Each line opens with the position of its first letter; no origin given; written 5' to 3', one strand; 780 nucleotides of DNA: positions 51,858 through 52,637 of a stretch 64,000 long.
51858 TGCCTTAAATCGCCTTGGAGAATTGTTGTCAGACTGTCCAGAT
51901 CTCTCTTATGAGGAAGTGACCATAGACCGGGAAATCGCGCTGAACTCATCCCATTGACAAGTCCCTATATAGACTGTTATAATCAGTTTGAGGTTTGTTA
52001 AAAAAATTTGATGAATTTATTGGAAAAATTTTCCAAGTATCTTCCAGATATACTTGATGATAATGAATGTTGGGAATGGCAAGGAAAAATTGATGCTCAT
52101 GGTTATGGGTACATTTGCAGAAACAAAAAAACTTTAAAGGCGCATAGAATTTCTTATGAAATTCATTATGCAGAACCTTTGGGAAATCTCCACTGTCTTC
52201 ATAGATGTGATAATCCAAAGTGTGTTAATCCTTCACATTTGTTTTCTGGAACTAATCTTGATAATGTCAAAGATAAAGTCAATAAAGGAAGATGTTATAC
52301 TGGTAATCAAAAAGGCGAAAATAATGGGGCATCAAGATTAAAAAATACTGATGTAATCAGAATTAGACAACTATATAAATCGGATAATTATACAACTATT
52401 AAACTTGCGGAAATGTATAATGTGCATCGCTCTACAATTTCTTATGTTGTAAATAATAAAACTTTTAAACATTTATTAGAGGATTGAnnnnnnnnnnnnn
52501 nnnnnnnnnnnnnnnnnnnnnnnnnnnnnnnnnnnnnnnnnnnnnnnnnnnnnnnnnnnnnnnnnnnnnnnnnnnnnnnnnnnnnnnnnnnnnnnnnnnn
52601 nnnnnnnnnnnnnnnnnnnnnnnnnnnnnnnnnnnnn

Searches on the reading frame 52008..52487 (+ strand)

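Call 67: search_protein_families(library=pfam, proteins=[window:52008-52487:+], max_evalue=0.01)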
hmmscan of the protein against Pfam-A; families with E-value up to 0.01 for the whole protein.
window:52008-52487:+ (159 aa): 3 families
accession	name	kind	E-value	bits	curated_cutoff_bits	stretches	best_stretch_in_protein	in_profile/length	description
PF13392.12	HNH_3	-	1.3e-05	25.2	24.8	1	44-87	2-45/46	HNH endonuclease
PF12824.13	MRP-L20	-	0.00027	21.6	30.4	1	102-151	77-128/164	Mitochondrial ribosomal protein subunit L20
PF05551.17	zf-His_Me_endon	-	0.00034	21.3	27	1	57-95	63-99/131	Zinc-binding loop region of homing endonuclease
